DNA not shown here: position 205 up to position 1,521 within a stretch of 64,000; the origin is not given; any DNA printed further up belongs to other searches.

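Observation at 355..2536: Adjacent ColD-like (His188) 3-dehydratase and Fcl/ColC-like epimerase-reductase suggest GDP-3,6-dideoxyhexose (colitose-like) synthesis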

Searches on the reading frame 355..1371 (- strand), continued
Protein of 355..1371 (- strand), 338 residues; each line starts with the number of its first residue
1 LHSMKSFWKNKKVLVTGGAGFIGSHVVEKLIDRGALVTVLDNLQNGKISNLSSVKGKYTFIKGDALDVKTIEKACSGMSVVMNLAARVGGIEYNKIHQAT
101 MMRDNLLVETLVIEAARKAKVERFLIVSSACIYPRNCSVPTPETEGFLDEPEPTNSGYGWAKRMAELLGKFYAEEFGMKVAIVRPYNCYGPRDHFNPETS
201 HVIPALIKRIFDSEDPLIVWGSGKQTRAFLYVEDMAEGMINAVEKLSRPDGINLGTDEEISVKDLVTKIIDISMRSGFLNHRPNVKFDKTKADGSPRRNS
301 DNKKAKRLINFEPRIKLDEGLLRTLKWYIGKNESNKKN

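Call 63: find_encoding_contigs(protein=P0247, flank=10000, max_places=2)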
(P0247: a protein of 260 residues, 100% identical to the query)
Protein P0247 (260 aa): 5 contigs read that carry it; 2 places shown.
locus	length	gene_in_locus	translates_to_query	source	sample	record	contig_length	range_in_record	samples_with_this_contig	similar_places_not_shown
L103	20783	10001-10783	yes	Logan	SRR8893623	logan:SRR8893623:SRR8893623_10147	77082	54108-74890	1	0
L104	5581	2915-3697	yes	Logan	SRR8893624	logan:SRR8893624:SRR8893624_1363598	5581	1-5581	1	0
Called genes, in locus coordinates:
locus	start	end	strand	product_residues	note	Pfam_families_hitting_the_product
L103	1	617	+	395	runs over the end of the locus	PF00483:NTP_transferase, PF12804:NTP_transf_3, PF00702:Hydrolase, PF08645:PNK3P, PF13419:HAD_2 (weak), PF13242:Hydrolase_like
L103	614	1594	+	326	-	PF00288:GHMP_kinases_N, PF08544:GHMP_kinases_C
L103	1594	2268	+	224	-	PF13580:SIS_2, PF01380:SIS (weak)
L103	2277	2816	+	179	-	PF00908:dTDP_sugar_isom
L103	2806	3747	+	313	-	PF01073:3Beta_HSD, PF01370:Epimerase, PF02719:Polysacc_synt_2, PF04321:RmlD_sub_bind, PF07993:NAD_binding_4 (weak), PF13460:NAD_binding_10, PF16363:GDP_Man_Dehyd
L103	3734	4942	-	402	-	PF00155:Aminotran_1_2 (weak), PF01041:DegT_DnrJ_EryC1, PF01053:Cys_Met_Meta_PP (weak)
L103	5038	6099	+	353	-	PF00535:Glycos_transf_2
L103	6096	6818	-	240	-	PF13489:Methyltransf_23, PF07021:MetW, PF13847:Methyltransf_31, PF08241:Methyltransf_11, PF08242:Methyltransf_12 (weak), PF13649:Methyltransf_25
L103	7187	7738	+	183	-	-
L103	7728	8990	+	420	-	PF00534:Glycos_transf_1, PF13692:Glyco_trans_1_4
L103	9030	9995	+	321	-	PF04321:RmlD_sub_bind (weak), PF01370:Epimerase, PF02719:Polysacc_synt_2 (faint), PF16363:GDP_Man_Dehyd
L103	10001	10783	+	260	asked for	PF01370:Epimerase (weak), PF04321:RmlD_sub_bind (faint)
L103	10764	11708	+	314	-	PF01073:3Beta_HSD, PF01370:Epimerase, PF02719:Polysacc_synt_2, PF03435:Sacchrp_dh_NADP (weak), PF04321:RmlD_sub_bind, PF05368:NmrA (weak), PF16363:GDP_Man_Dehyd, PF13460:NAD_binding_10 (weak), +1 more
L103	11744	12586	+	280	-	PF05175:MTS (weak), PF13489:Methyltransf_23, PF13649:Methyltransf_25, PF13847:Methyltransf_31, PF08241:Methyltransf_11, PF08242:Methyltransf_12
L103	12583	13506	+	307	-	PF04321:RmlD_sub_bind, PF01073:3Beta_HSD (faint), PF01370:Epimerase, PF02719:Polysacc_synt_2 (faint), PF16363:GDP_Man_Dehyd, PF07993:NAD_binding_4 (weak)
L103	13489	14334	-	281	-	PF00535:Glycos_transf_2, PF10111:Glyco_tranf_2_2 (faint)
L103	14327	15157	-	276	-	PF01209:Ubie_methyltran (weak), PF03848:TehB (weak), PF05175:MTS, PF13489:Methyltransf_23, PF13847:Methyltransf_31, PF08241:Methyltransf_11, PF08242:Methyltransf_12, PF13649:Methyltransf_25, +1 more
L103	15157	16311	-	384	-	PF13439:Glyco_transf_4, PF13579:Glyco_trans_4_4 (weak), PF00534:Glycos_transf_1, PF13692:Glyco_trans_1_4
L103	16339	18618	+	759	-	-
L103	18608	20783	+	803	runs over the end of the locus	-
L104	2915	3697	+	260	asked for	PF01370:Epimerase (weak), PF04321:RmlD_sub_bind (faint)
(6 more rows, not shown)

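Call 64: search_protein_families(library=ncbifam, proteins=[L103:10764-11708:+, L103:12583-13506:+], max_evalue=1e-30)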
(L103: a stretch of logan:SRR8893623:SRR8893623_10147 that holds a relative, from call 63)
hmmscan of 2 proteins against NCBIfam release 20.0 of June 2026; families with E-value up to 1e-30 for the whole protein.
L103:10764-11708:+ (314 aa): 2 families
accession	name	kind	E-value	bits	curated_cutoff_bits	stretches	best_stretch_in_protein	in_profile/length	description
TIGR01179.1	galE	equivalog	5.5e-34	117.5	262.3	1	7-254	1-274/332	UDP-glucose 4-epimerase GalE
TIGR01181.1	dTDP_gluc_dehyt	equivalog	3.2e-33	115.2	365.1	1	7-300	1-309/321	dTDP-glucose 4,6-dehydratase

L103:12583-13506:+ (307 aa): 1 family
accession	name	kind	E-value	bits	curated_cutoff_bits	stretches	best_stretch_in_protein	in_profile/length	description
TIGR01214.1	rmlD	equivalog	3.3e-34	118.3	224.05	1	10-300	1-283/285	dTDP-4-dehydrorhamnose reductase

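Call 68: search_protein_families(library=pfam, proteins=[L003:10986-11369:+], max_evalue=0.01)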
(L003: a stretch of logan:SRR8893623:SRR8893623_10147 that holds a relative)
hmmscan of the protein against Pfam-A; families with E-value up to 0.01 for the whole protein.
L003:10986-11369:+ (127 aa): 6 families
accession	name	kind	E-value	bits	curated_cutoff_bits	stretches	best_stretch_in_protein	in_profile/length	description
PF07883.17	Cupin_2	-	2.1e-07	31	27.2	1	35-98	4-59/70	Cupin domain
PF00190.28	Cupin_1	-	1e-05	25.6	22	1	29-110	33-117/151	Cupin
PF12973.13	Cupin_7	-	2.3e-05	24.6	27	1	20-110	24-103/105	ChrR Cupin-like domain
PF08007.18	JmjC_2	-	3.7e-05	23.7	22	1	61-110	72-121/127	JmjC domain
PF14667.12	Polysacc_synt_C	-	0.00043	20.8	28.7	1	13-70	3-59/111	Polysaccharide biosynthesis C-terminal domain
PF06052.18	3-HAO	-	0.0054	16.8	25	0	39-122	41-119/151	3-hydroxyanthranilic acid dioxygenase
